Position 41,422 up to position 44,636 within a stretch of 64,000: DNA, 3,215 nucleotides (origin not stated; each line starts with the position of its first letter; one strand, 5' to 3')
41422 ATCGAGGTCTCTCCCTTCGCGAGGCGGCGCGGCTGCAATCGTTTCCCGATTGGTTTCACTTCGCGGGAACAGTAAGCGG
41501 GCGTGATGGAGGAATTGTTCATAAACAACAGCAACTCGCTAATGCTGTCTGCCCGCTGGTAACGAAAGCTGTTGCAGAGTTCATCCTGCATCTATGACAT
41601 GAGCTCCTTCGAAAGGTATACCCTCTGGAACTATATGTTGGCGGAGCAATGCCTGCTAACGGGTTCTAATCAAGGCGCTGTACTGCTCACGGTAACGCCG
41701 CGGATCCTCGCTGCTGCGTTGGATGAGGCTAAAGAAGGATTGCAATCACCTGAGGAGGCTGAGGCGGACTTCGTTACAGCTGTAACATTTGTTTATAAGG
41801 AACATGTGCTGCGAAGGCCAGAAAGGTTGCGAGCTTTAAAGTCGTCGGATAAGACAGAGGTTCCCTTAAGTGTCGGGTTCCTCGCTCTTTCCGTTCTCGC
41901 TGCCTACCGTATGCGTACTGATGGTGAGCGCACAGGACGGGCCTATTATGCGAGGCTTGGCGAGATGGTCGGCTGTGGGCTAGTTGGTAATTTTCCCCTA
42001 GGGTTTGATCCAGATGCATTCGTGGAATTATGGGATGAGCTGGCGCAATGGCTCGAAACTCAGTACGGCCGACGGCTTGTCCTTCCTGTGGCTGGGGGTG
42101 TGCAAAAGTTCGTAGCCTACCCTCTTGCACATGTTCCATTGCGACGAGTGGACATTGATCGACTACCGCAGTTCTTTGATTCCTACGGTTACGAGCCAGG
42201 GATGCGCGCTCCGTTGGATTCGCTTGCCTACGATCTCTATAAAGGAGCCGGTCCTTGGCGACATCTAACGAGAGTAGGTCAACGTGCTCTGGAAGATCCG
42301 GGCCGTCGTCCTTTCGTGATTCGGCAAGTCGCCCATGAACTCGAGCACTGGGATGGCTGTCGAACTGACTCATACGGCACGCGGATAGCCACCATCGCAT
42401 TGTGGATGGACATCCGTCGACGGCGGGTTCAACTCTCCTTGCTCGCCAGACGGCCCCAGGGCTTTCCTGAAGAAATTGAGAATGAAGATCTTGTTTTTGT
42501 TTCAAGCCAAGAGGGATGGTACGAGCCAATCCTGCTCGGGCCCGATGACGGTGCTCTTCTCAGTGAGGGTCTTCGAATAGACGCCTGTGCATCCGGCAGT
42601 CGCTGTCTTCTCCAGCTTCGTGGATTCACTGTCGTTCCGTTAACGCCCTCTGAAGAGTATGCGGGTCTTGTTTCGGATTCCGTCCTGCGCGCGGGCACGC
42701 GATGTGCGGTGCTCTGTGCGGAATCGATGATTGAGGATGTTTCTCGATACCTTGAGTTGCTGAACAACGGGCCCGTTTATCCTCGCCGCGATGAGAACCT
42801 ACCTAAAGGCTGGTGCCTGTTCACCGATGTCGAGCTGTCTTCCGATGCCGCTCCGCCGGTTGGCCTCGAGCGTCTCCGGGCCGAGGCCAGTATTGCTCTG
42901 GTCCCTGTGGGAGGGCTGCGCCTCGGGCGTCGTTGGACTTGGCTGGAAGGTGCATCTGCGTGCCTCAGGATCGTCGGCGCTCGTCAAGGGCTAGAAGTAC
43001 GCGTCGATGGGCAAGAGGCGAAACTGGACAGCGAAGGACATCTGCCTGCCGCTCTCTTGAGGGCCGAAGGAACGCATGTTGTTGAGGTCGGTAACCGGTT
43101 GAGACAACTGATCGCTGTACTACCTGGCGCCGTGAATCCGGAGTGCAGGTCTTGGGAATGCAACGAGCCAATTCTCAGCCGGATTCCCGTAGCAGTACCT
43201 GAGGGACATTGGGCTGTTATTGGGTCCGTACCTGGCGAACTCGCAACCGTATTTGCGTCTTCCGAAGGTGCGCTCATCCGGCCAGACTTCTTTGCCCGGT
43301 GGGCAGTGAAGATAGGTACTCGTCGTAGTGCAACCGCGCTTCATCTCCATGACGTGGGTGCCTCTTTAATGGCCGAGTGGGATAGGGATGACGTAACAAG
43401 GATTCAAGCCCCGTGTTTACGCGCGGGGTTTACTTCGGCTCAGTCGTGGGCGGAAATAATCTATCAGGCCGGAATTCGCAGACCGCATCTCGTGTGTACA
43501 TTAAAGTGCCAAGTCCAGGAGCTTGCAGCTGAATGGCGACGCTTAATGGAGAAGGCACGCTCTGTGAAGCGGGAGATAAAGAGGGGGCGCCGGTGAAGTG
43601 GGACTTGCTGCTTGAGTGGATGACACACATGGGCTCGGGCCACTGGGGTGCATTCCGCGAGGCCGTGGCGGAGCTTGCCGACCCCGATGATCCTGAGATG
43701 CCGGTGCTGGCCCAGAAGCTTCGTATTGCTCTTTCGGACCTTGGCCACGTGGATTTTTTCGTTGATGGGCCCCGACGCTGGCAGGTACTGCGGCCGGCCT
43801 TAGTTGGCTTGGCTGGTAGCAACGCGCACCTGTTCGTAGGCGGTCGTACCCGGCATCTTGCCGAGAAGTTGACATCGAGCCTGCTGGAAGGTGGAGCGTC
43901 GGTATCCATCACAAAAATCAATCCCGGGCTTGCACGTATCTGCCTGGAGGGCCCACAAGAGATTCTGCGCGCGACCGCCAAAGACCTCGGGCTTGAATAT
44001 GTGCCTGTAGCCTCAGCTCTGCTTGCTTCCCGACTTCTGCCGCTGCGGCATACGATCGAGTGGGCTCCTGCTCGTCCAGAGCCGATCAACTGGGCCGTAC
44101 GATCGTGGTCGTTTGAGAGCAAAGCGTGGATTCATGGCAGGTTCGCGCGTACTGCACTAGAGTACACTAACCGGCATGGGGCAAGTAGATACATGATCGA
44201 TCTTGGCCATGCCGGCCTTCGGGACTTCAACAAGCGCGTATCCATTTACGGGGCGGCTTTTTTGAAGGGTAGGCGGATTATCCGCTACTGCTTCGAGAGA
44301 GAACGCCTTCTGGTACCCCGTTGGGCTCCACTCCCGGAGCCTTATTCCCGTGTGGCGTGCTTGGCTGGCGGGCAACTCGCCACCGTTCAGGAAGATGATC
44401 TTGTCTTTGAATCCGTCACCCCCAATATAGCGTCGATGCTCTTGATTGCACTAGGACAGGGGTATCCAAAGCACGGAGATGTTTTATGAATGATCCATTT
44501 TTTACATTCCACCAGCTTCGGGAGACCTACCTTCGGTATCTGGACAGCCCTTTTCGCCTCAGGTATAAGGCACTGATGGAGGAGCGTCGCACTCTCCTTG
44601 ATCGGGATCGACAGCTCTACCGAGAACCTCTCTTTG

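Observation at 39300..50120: Lower-GC defence island with Druantia type II-like operon (C5-MTase, two unknowns, 1844-aa helicase-DUF1998)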

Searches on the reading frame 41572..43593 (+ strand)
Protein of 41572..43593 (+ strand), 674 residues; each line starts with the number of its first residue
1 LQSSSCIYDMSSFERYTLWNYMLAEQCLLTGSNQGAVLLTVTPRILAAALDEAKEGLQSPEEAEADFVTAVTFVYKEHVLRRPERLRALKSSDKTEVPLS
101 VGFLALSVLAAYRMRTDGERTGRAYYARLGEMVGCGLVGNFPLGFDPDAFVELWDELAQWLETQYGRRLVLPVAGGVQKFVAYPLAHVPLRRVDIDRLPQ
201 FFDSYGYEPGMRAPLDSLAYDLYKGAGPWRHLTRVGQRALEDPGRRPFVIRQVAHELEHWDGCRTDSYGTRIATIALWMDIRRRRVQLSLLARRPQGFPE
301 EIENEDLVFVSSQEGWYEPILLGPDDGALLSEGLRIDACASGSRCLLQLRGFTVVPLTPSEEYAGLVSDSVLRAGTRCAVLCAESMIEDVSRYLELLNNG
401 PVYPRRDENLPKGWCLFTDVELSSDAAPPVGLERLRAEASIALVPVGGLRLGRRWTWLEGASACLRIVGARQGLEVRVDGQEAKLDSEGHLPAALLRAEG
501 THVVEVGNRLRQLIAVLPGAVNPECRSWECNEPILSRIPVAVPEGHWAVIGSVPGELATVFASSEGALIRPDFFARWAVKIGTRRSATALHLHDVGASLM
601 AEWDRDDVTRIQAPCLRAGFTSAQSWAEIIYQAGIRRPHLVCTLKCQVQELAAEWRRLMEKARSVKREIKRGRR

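Call 5: search_protein_families(library=padloc, proteins=[window:41572-43593:+], max_evalue=0.01)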
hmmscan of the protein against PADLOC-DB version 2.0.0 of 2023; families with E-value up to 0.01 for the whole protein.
window:41572-43593:+ (674 aa): 9 families
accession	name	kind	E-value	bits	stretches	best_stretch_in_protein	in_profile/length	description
PDLC00023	DruF2|DruF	-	9.9e-33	111.3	1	11-468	4-488/1011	Unknown function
PDLC00017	DruF2|DruF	-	9.9e-26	88.1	1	84-445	75-449/693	Unknown function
PDLC00016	DruF2|DruF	-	6.3e-23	78.7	1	10-454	18-495/1030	Unknown function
PDLC00052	DruF4|DruF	-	5e-21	72.5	1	11-445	5-447/692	Unknown function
PDLC00054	DruF4|DruF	-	2.7e-18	63.8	2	66-267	46-252/678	Unknown function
PDLC00020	DruF2|DruF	-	9.8e-18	61.6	1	14-444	8-449/693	Unknown function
PDLC00053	DruF4|DruF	-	1.5e-15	54.8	1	16-466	3-452/689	Unknown function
PDLC00021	DruF2|DruF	-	1.2e-13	48.5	1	16-270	3-254/676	Unknown function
PDLC00055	DruF4|DruF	-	6.6e-13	45.9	1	79-429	66-426/703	Unknown function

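Call 6: search_protein_families(library=pfam, proteins=[window:41572-43593:+], max_evalue=0.01)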
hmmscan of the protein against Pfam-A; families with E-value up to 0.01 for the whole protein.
window:41572-43593:+ (674 aa): 0 families

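Call 34: search_solved_structures(query=window:41572-43593:+, max_evalue=1)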
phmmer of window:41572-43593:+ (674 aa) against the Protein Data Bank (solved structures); distinct sequences matched with E-value up to 1: 0.

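Call 41: find_homologous_proteins(query=window:41572-43593:+, max_evalue=0.001)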
Query window:41572-43593:+ (674 aa): 135 proteins with E <= 0.001 among 8000 candidates; the best 120 are listed.
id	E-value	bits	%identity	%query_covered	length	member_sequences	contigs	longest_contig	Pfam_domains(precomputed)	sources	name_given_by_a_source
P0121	0.0e+0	1488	100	97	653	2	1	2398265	-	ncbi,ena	-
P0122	4.8e-260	883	60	98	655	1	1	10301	-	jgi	jgi:hypothetical protein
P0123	5.9e-259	880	61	97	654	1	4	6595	-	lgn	-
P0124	1.1e-258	879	60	99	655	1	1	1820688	-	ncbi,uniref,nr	ncbi:hypothetical protein [Sorangium atrum]|uniref:Uncharacterized protein n=1 Tax=Sorangium atrum T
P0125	2.4e-257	874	60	97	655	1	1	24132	-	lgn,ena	-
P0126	3.2e-257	874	60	97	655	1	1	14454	-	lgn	-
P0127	4.8e-257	873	59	99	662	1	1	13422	-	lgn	-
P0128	1.1e-253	862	60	99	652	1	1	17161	-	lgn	-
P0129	1.8e-253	861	60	97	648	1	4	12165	-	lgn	-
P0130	1.7e-252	858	58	97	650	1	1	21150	-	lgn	-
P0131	1.7e-252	858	58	97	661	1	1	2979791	-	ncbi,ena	-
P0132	4.1e-251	854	58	98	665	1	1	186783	-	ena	-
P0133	8.5e-251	853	59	99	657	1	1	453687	-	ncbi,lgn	ncbi:MAG: hypothetical protein U0166_00250 [Acidobacteriota bacterium]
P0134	2.0e-250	851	59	98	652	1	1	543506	-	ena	-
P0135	2.7e-250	851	59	97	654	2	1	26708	-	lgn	-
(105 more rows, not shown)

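Call 49: find_encoding_contigs(protein=P0121, flank=10000, max_places=3)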
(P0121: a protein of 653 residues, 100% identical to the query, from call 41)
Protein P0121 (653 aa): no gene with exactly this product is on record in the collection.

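Call 61: predict_structure(alignment_id=A2)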
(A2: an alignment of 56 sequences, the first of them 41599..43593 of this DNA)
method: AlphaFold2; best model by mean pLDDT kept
length: 665 residues; sequences in the alignment: 56
mean_pLDDT: 87.8   pTM: 0.71
mean pLDDT of the five models: 87.8, 87.4, 86.2, 86.2, 85.9
residues with pLDDT >= 90: 400; 70-90: 209; 50-70: 32; < 50: 24
segments of 3 or more residues with pLDDT < 50: 519-527, 598-608
pLDDT, mean of each block of 10 residues (from residue 1): 96 95 89 94 86 97 98 96 91 98 83 87 96 95 97 95 71 92 93 88 86 90 92 93 92 85 94 89 92 93 86 96 95 91 95 87 89 98 96 94 96 91 91 84 77 84 84 90 88 87 86 60 51 89 92 83 89 85 69 49 49 90 94 85 94 93 80
secondary structure, 60 per line:
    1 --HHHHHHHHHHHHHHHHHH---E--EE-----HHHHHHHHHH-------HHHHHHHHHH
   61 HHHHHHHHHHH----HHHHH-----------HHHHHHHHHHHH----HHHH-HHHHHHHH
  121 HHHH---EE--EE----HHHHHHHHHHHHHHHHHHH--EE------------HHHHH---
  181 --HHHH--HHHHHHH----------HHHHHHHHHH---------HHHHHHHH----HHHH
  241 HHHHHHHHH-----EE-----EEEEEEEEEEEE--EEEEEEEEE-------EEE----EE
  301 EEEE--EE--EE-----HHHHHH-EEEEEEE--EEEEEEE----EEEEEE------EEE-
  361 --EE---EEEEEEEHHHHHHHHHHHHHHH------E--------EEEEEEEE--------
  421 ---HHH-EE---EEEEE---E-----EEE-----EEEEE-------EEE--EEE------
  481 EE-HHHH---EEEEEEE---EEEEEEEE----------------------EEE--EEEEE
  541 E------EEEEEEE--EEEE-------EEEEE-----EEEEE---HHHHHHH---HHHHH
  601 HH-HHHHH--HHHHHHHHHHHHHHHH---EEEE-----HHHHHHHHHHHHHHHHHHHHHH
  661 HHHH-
elements in order: H3-20 H34-43 H51-71 H76-80 H92-103 H108-111 H113-124 H138-156 H173-177 H183-186 H189-195 H206-215 H225-232 H237-249 E262-273 E276-284 E292-294 E299-304 H318-323 E325-331 E334-340 E345-350 E357-359 E368-374 H375-389 E405-412 E433-437 E447-449 E455-459 E467-469 E472-474 H484-487 E491-497 E501-508 E531-533 E536-541 E548-554 E557-560 E568-572 E578-582 H586-592 H596-602 H604-608 H611-626 E630-633 H639-664

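Call 67: search_protein_families(library=ncbifam, proteins=[window:41599-43593:+], max_evalue=0.001)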
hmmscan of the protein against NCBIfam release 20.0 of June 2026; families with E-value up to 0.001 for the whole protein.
window:41599-43593:+ (665 aa): 0 families

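Call 72: search_solved_structures(query=A2, max_evalue=1)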
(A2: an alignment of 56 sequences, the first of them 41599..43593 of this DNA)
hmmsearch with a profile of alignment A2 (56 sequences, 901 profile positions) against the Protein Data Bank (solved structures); distinct sequences matched with E-value up to 1: 8.
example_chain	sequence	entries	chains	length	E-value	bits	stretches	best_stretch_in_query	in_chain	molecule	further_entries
5z56_Y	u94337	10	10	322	0.064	14.6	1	29-224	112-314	RNA-binding motif protein, X-linked 2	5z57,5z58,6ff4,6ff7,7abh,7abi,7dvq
9ijj_A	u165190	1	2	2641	0.14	13.4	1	125-245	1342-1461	Cilia and flagella associated protein 46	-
8t1i_J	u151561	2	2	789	0.18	13.1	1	30-223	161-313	Mediator of RNA polymerase II transcription subunit 15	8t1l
5wyj_3E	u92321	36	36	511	0.31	12.3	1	100-220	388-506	Nucleolar protein 58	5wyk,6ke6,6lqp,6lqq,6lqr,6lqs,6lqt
6nd4_b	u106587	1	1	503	0.33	12.2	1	100-220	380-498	Nop58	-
5wlc_SB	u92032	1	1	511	0.34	12.2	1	100-220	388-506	Nop58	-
9kpz_H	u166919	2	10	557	0.63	11.3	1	16-225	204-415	Ubiquitin-like protein SMT3,Tol-Pal system protein TolA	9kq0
5w23_L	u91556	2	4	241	0.81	11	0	259-335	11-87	5C4 Fab light chain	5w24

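Call 81: fold_search(model_id=the predicted structure, library=pdb)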
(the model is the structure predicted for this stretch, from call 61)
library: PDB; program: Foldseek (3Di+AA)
matches with E <= 10: 216; with E <= 0.001: 0
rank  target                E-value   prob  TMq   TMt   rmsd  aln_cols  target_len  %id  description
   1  5jde_A                5.6e-03  0.54  0.09  0.18  25.5       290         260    8  Crystal structure of I9-I11 tandem from titin (P1) (released 2016-09-14)
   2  7ahs_B                1.2e-02  0.51  0.09  0.19  27.9       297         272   11  titin-N2A Ig81-Ig83 (released 2021-03-24)
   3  5jde_B                1.5e-02  0.47  0.09  0.20  26.1       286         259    9  Crystal structure of I9-I11 tandem from titin (P1) (released 2016-09-14)
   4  7ahs_A                3.2e-02  0.30  0.09  0.18  27.4       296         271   11  titin-N2A Ig81-Ig83 (released 2021-03-24)
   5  7lbf_D                1.1e-01  0.11  0.08  0.17  19.2       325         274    8  CryoEM structure of the HCMV Trimer gHgLgO in complex with human Platelet-derived growth factor receptor alpha and neu (released 2021-03-10)
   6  6sd0_A                1.4e-01  0.13  0.08  0.05  21.2       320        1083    9  Structure of beta-galactosidase from Thermotoga maritima. (released 2020-01-15)
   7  8beg_B                2.1e-01  0.08  0.08  0.08  27.3       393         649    7  Structure of Ig-like domains from PrgB (released 2022-11-30)
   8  8qjy_D                2.1e-01  0.07  0.07  0.17  22.5       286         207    9  Human Adenovirus type 11 fiber knob in complex with two copies of its cell receptor, Desmoglein-2 (released 2023-11-01)
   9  4aq1_A                2.2e-01  0.16  0.10  0.09  26.1       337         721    9  Structure of the SbsB S-layer protein of Geobacillus stearothermophilus PV72p2 in complex with nanobody KB6 (released 2012-06-13)
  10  4liq_E                2.3e-01  0.07  0.10  0.12  25.7       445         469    9  Structure of the extracellular domain of human CSF-1 receptor in complex with the Fab fragment of RG7155 (released 2014-06-18)
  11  2bjr_A                2.4e-01  0.05  0.08  0.12  21.9       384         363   11  Crystal structure of the nematode sperm cell motility protein MFP2B (released 2005-03-16)
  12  4bfi_A                2.5e-01  0.06  0.06  0.15  17.0       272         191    6  Structure of the complex of the extracellular portions of mouse CD200R and mouse CD200 (released 2013-05-01)
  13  8gsr_A                2.7e-01  0.06  0.08  0.14  20.0       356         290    9  Crystal structure of L-2,4-diketo-3-deoxyrhamnonate hydrolase from Sphingomonas sp. (apo-form) (released 2023-02-08)
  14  3u82_B                3.1e-01  0.09  0.09  0.17  29.6       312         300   11  Binding of herpes simplex virus glycoprotein D to nectin-1 exploits host cell adhesion (released 2012-03-21)
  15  6eg0_A                3.3e-01  0.06  0.07  0.16  16.8       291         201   10  Crystal structure of Dpr4 Ig1-Ig2 in complex with DIP-Eta Ig1-Ig3 (released 2018-11-28)
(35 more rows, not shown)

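Call 94: find_encoding_contigs(protein=P0124, flank=10000, max_places=2)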
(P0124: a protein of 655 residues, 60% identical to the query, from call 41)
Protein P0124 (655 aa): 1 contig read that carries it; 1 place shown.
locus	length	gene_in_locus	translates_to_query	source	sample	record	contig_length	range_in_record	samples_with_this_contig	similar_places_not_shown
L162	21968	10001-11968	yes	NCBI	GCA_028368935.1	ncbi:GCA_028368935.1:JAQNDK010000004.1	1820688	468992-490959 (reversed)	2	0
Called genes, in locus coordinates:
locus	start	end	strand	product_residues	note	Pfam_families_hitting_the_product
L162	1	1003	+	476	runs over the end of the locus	-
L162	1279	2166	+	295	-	-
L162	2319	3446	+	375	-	-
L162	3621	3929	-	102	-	PF22302:DUF6968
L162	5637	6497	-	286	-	-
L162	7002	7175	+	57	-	-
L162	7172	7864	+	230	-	-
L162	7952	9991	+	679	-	PF13546:DDE_5 (weak), PF00145:DNA_methylase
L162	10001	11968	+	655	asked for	-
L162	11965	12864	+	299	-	-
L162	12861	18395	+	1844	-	PF00270:DEAD, PF27116:YjiV_N, PF00271:Helicase_C (weak)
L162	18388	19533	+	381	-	PF12705:PDDEXK_1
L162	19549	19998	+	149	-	PF03852:Vsr, PF18741:MTES_1575 (faint), PF04480:DUF559 (weak)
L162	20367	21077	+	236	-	PF17761:DUF1016_N, PF06250:YhcG_C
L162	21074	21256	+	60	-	PF13391:HNH_2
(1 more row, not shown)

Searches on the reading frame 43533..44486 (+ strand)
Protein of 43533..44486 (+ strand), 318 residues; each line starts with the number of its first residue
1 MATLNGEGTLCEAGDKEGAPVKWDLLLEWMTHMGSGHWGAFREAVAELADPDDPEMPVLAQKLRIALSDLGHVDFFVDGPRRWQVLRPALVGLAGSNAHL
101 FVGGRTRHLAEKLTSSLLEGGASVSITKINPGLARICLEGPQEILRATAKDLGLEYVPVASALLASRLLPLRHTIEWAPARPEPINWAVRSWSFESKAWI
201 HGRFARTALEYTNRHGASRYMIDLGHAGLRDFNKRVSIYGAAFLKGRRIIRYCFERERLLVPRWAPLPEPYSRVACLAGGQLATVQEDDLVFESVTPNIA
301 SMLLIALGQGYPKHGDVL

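Call 5: search_protein_families(library=padloc, proteins=[window:43533-44486:+], max_evalue=0.01)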
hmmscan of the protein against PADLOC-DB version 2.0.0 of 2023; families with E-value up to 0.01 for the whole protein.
window:43533-44486:+ (318 aa): 4 families
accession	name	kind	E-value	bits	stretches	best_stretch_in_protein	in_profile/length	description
PDLC00057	DruL4|DruL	-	1.4e-17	62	1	24-309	4-303/309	Unknown function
PDLC00023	DruF2|DruF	-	4.9e-13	46.1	1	16-286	706-980/1011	Unknown function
PDLC00016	DruF2|DruF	-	2.1e-09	34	1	15-303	725-1024/1030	Unknown function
PDLC00056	DruL4|DruL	-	2.1e-05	21.5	1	25-286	4-282/330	Unknown function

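Call 6: search_protein_families(library=pfam, proteins=[window:43533-44486:+], max_evalue=0.01)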
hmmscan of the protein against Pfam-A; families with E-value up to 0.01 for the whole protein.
window:43533-44486:+ (318 aa): 0 families

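Call 35: search_solved_structures(query=window:43533-44486:+, max_evalue=1)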
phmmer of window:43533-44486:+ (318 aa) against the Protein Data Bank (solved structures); distinct sequences matched with E-value up to 1: 1.
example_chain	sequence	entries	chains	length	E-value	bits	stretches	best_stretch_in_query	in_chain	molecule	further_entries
9r2b_B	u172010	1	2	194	0.73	12.3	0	108-151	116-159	de novo-designed alpha-helical barrel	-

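Call 42: find_homologous_proteins(query=window:43533-44486:+, max_evalue=0.001)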
Query window:43533-44486:+ (318 aa): 102 proteins with E <= 0.001 among 7298 candidates.
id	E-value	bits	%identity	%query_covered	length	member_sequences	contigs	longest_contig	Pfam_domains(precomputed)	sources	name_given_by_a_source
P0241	3.4e-190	649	100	90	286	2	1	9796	-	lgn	-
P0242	4.1e-138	478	69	100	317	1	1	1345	-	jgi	jgi:hypothetical protein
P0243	4.1e-107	376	57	97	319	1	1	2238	-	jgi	jgi:hypothetical protein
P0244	3.7e-106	373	58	92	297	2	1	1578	-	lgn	-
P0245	5.0e-105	369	58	92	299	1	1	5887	-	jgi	jgi:hypothetical protein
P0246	4.4e-102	360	56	92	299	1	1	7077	-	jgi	jgi:hypothetical protein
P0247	6.1e-102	359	55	93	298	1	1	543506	-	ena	-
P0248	6.3e-102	359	56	91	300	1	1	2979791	-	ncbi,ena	-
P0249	1.1e-101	359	55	92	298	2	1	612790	-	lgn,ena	-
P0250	2.3e-101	357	56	92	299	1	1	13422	-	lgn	-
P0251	1.1e-100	355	56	92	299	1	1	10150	-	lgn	-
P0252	4.4e-100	353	56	92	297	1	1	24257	-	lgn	-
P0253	5.4e-100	353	56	92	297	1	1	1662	-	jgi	jgi:hypothetical protein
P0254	8.9e-100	352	54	91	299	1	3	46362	-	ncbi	ncbi:MAG: hypothetical protein ACLPV8_01220 [Steroidobacteraceae bacterium]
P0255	1.6e-99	351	52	98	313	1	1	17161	-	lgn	-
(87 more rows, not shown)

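Call 52: predict_structure(alignment_id=A3)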
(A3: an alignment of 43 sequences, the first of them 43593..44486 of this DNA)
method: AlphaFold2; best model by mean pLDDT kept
length: 298 residues; sequences in the alignment: 43
mean_pLDDT: 93.5   pTM: 0.90
mean pLDDT of the five models: 93.5, 93.0, 92.6, 91.9, 91.6
residues with pLDDT >= 90: 267; 70-90: 24; 50-70: 4; < 50: 3
segments of 3 or more residues with pLDDT < 50: 296-298
pLDDT, mean of each block of 10 residues (from residue 1): 92 95 91 85 95 85 95 93 96 96 94 94 96 96 95 95 96 97 95 96 95 96 95 95 96 96 96 96 96 63
secondary structure, 60 per line:
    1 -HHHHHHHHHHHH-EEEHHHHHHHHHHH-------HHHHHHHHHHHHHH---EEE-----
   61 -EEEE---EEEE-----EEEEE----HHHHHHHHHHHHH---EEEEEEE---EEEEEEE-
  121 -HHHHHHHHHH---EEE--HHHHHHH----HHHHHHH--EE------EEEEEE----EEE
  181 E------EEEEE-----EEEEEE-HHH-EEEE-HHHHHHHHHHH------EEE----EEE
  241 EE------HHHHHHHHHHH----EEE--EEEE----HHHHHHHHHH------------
elements in order: H2-13 E15-17 H18-28 H36-49 E53-55 E62-65 E69-72 E78-82 H87-99 E103-109 E113-119 H122-131 E135-137 H140-146 H151-157 E168-173 E178-181 E188-192 E198-203 E209-212 H214-224 E231-233 E238-242 H249-259 E264-266 E269-272 H277-286

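Call 67: search_protein_families(library=ncbifam, proteins=[window:43593-44486:+], max_evalue=0.001)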
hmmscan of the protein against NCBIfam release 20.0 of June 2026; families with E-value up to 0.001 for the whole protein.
window:43593-44486:+ (298 aa): 0 families

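Call 73: search_solved_structures(query=A3, max_evalue=1)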
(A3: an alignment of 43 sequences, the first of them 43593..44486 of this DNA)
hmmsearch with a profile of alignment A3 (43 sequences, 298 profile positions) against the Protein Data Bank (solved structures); distinct sequences matched with E-value up to 1: 2.
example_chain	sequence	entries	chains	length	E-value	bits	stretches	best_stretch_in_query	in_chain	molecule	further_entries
8trz_A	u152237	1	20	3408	0.59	12.5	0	231-268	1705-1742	Hemocyanin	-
4yd9_A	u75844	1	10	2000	0.83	12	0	224-272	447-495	hemocyanin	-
